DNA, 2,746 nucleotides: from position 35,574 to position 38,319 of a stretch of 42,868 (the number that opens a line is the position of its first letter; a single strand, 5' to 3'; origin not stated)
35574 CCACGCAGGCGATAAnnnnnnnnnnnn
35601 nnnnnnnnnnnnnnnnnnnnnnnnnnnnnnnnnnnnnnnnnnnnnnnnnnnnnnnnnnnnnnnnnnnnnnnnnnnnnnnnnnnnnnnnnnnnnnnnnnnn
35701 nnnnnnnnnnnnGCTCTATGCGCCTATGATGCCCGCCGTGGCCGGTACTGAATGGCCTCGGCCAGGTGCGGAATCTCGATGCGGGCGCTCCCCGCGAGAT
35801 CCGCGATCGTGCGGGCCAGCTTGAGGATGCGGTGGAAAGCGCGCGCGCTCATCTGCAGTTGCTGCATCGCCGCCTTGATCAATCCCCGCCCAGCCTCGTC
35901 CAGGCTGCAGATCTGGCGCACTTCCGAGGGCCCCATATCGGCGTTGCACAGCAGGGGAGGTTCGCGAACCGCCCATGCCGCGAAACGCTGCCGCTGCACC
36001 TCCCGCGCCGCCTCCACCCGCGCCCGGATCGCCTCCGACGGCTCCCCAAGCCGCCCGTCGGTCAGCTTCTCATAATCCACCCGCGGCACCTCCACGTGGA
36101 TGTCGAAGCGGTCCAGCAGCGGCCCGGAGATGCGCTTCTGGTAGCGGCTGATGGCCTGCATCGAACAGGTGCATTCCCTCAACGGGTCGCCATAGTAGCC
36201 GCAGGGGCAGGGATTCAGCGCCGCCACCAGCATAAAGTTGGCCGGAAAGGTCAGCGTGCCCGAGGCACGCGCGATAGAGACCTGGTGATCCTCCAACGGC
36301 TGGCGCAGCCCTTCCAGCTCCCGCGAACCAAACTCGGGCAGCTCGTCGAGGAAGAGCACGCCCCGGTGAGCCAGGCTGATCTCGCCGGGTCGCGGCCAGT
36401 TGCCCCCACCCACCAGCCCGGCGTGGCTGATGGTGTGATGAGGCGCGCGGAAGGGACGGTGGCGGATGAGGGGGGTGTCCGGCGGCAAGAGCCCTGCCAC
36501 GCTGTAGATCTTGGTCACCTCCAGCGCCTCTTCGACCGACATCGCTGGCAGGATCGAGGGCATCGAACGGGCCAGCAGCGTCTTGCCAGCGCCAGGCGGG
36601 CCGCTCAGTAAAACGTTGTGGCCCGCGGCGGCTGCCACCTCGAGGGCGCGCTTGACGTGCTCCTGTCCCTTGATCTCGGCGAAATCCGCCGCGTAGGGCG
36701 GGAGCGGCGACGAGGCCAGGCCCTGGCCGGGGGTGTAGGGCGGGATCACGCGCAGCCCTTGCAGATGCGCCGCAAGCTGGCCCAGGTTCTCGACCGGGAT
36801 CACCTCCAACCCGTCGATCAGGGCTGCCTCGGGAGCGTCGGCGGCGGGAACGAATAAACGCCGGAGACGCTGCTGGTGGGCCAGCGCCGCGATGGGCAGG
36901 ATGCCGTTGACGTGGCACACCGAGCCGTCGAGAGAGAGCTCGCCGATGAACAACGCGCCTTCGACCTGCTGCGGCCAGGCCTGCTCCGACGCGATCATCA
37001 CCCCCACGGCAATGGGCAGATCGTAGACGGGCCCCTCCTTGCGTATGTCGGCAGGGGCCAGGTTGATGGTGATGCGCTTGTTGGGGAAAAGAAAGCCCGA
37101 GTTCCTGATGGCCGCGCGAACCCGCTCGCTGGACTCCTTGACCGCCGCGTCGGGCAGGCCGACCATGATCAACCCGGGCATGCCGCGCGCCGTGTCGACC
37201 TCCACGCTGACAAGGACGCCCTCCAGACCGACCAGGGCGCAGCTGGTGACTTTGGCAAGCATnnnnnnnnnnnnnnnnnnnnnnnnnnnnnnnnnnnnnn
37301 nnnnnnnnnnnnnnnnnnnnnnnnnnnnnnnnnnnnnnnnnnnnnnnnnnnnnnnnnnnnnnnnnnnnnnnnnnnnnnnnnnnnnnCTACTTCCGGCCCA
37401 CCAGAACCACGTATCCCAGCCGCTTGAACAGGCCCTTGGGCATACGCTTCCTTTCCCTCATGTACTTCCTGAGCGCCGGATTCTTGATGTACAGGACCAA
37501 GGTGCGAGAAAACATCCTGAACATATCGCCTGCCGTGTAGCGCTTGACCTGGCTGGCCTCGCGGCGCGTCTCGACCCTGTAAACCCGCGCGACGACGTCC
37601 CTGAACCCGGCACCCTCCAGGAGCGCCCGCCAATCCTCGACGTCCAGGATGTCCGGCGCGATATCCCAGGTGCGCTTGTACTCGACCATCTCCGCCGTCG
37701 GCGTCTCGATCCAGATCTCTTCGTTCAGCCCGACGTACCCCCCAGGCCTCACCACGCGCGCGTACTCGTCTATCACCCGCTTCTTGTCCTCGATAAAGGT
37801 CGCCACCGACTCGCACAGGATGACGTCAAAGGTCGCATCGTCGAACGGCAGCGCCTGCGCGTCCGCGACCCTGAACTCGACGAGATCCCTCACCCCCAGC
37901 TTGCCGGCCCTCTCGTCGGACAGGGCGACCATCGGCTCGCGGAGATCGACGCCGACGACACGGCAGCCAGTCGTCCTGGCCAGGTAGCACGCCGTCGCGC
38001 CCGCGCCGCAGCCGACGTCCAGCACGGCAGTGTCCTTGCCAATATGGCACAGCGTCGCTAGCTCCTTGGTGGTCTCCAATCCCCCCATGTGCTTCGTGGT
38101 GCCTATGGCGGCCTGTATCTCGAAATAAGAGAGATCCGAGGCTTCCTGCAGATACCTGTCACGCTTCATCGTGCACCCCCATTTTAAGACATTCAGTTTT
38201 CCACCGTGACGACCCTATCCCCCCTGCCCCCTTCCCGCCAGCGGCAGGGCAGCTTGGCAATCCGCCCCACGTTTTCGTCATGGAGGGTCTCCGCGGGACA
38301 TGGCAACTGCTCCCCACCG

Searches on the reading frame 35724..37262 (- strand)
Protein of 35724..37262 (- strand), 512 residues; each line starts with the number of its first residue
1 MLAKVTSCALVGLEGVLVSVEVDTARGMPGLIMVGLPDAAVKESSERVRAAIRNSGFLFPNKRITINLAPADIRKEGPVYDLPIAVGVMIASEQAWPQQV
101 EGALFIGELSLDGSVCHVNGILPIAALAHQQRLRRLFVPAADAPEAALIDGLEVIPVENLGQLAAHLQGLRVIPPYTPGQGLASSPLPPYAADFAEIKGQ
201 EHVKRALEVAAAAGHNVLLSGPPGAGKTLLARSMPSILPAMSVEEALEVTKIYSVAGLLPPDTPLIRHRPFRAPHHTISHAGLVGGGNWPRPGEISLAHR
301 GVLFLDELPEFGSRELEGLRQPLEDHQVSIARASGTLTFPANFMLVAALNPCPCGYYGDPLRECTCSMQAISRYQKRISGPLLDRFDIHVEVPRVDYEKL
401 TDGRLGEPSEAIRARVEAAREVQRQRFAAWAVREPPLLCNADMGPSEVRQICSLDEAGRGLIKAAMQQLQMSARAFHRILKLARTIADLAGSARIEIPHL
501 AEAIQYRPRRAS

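Call 6: search_protein_families(library=pfam, proteins=[window:35724-37262:-], max_evalue=0.001)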
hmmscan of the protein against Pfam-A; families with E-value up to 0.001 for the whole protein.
window:35724-37262:- (512 aa): 11 families
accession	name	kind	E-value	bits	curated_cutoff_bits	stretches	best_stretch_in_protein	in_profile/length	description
PF01078.27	Mg_chelatase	-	4.3e-93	310.9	20.3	1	193-399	1-206/207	Magnesium chelatase, subunit ChlI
PF13541.12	ChlI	-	1.6e-43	147.9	27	1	20-141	1-120/121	Subunit ChlI of Mg-chelatase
PF13335.12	Mg_chelatase_C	-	1.1e-32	113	26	1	406-507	1-94/94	Magnesium chelatase, subunit ChlI C-terminal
PF00493.29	MCM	-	4.1e-08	33.1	23.3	1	292-390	114-202/224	MCM P-loop domain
PF07728.20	AAA_5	-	2.5e-06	28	22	0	216-238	1-23/139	AAA domain (dynein-related subfamily)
PF00158.32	Sigma54_activat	-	7.3e-06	26.2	20.2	0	201-234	9-42/168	Sigma-54 interaction domain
PF00004.35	AAA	-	2.3e-05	25.3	21.2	0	217-234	1-18/131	ATPase family associated with various cellular activities (AAA)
PF05496.18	RuvB_N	-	3e-05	24.3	27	0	194-234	6-53/159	Holliday junction DNA helicase RuvB P-loop domain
PF05362.19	Lon_C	-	5.7e-05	23.2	21.1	1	5-165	30-200/205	Lon protease (S16) C-terminal proteolytic domain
PF13191.12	AAA_16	-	0.00011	23.2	32.6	1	201-236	10-46/167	AAA ATPase domain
PF20030.5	bpMoxR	-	0.00019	21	27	0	199-240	16-57/205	MoxR domain in the MoxR-vWA-beta-propeller ternary systems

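Call 28: find_encoding_contigs(protein=window:35724-37262:-, flank=10000, max_places=5)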
Protein window:35724-37262:- (512 aa): no gene with exactly this product is on record in the collection.
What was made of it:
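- Tried and rejected: An exact look-up of comM in the assembly index found nothing (call 28).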

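Call 77: search_protein_families(library=ncbifam, proteins=[window:35724-37262:-], max_evalue=0.01)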
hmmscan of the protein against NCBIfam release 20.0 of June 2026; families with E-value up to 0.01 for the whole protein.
window:35724-37262:- (512 aa): 35 families (the best 25 are shown)
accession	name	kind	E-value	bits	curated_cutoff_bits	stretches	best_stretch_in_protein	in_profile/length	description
TIGR00368.1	TIGR00368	hypoth_equivalog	2.7e-179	596.9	362.4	1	6-507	2-499/499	YifB family Mg chelatase-like AAA ATPase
NF007365.0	PRK09862.1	equivalog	1e-124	416.9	530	1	2-507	3-492/506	YifB family Mg chelatase-like AAA ATPase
TIGR02902.1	spore_lonB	equivalog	2.2e-15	56.3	723.3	2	192-331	62-207/531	ATP-dependent protease LonB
TIGR00764.1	lon_rel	equivalog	1.4e-12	47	516.6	1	197-250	20-73/608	ATP-dependent protease LonB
NF038308.1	RNA_repair_RtcR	equivalog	8.2e-09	34.8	650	2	286-329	265-308/530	RNA repair transcriptional activator RtcR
TIGR02903.1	spore_lon_C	equivalog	1.3e-08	33.9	678.8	1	193-330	152-296/615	Lon family ATP-dependent protease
TIGR02442.1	Cob-chelat-sub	hypoth_equivalog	6.1e-08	31.6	779.45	1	194-245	3-56/641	putative cobaltochelatase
NF005846.3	PRK07764.1-6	equivalog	1.8e-05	24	625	1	192-234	9-54/628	DNA polymerase III subunit gamma and tau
NF000868.0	PRK00080.1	equivalog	2.6e-05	23.3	282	1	193-236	23-73/330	Holliday junction branch migration DNA helicase RuvB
TIGR02031.1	BchD-ChlD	equivalog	4.3e-05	22.4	499.55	1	201-353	1-145/608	magnesium chelatase ATPase subunit D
NF011524.0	PRK14963.1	equivalog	4.8e-05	22.6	601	1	193-233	12-55/647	DNA polymerase III subunits gamma and tau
TIGR00635.1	ruvB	equivalog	6.9e-05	22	299.05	1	194-235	3-51/305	Holliday junction branch migration DNA helicase RuvB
NF005844.0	PRK07764.1-3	equivalog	7.7e-05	21.7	964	1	192-234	10-55/841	DNA polymerase III subunit gamma and tau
NF011513.0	PRK14952.1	equivalog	0.00011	21.3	737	1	192-234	10-55/596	DNA polymerase III subunits gamma/tau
TIGR00763.1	lon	equivalog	0.00023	19.8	608.05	0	212-237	351-376/795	endopeptidase La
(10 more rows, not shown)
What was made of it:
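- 35724..37262 (-): Intact comM/yifB gene, convergent with the giant gene. Calls 6, 77 (TIGR00368, 597 bits, full length).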

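Call 79: find_related_loci(query=window:35724-37262:-, collection=metagenome_contigs, flank=6000)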
Query window:35724-37262:- (512 aa) in metagenome_contigs; peptide patterns used: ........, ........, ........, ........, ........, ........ (x = any residue, [..] = any of these).
600 stretches matched a pattern (row limit reached: there are more); 470 encode a relative of the query (tblastn E <= 1e-3); the best 80 are kept; 80 distinct loci.
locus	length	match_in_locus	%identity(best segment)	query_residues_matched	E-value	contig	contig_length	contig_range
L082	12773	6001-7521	83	1-512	0e+0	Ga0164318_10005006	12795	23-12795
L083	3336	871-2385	85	1-510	0e+0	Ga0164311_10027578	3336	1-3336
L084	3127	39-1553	85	1-510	0e+0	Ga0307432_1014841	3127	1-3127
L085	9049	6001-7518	84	1-511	0e+0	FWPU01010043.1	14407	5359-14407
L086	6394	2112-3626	84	1-510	0e+0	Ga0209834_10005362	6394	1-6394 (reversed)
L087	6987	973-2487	85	1-510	0e+0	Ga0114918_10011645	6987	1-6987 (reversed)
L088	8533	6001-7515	85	1-510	0e+0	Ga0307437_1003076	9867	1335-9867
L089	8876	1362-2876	85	1-510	0e+0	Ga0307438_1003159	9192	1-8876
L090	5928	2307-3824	83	1-511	0e+0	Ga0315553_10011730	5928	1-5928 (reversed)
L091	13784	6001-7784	83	1-511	0e+0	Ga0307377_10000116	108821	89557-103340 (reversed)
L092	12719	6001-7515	84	1-510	0e+0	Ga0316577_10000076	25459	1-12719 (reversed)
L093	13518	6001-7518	83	1-511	0e+0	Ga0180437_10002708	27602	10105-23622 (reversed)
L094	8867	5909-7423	83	1-510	0e+0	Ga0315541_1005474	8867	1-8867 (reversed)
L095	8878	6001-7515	83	1-510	0e+0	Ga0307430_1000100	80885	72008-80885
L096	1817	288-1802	82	1-510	0e+0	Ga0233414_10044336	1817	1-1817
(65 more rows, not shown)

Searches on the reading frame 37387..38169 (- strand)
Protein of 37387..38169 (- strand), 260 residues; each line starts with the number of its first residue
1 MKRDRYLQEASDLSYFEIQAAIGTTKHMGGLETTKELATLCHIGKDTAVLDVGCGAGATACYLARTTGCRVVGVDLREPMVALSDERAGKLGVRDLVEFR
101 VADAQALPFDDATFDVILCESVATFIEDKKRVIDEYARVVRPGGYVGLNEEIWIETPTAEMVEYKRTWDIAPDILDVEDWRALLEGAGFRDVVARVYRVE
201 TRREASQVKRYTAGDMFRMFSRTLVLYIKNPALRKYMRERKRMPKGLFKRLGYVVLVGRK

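Call 82: search_protein_families(library=pfam, proteins=[window:37387-38169:-], max_evalue=0.01)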
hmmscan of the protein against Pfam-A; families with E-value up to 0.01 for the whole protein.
window:37387-38169:- (260 aa): 22 families
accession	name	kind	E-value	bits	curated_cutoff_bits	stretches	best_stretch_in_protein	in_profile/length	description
PF08241.18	Methyltransf_11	-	6.5e-27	94.5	21.2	1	50-146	1-93/95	Methyltransferase domain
PF13649.12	Methyltransf_25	-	5.6e-24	85.1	27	1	49-144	1-97/97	Methyltransferase domain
PF13847.12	Methyltransf_31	-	1.1e-20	74.3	27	1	44-165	2-125/145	Methyltransferase domain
PF08242.18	Methyltransf_12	-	4.9e-16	59.7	30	1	50-145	1-97/98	Methyltransferase domain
PF01209.24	Ubie_methyltran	-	9.3e-15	55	20.1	1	46-155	48-158/233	ubiE/COQ5 methyltransferase family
PF13489.12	Methyltransf_23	-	1.4e-12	48.1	27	1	45-192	22-162/164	Methyltransferase domain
PF06325.19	PrmA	-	2.7e-08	34.1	22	1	21-149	139-259/296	Ribosomal protein L11 methyltransferase (PrmA)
PF01135.25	PCMT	-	1.4e-07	31.9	20.3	1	2-123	29-152/210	Protein-L-isoaspartate(D-aspartate) O-methyltransferase (PCMT)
PF03848.20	TehB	-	6.6e-06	26.1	20.4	1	36-145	21-129/193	Tellurite resistance protein TehB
PF05175.20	MTS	-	1.4e-05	25.2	23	1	45-119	31-104/170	Methyltransferase small domain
PF02353.26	CMAS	-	1.5e-05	24.9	27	1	46-145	63-161/273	Mycolic acid cyclopropane synthetase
PF01728.25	FtsJ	-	1.9e-05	25.1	24.1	1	43-137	19-113/181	FtsJ-like methyltransferase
PF01170.24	UPF0020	-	3.1e-05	24.2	22.3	1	69-120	77-128/197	RMKL-like, methyltransferase domain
PF05401.17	NodS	-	4.8e-05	23.7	24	1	37-133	34-126/201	Nodulation protein S (NodS)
PF03141.22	Methyltransf_29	-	6e-05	22.3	23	1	44-148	116-217/506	Putative S-adenosyl-L-methionine-dependent methyltransferase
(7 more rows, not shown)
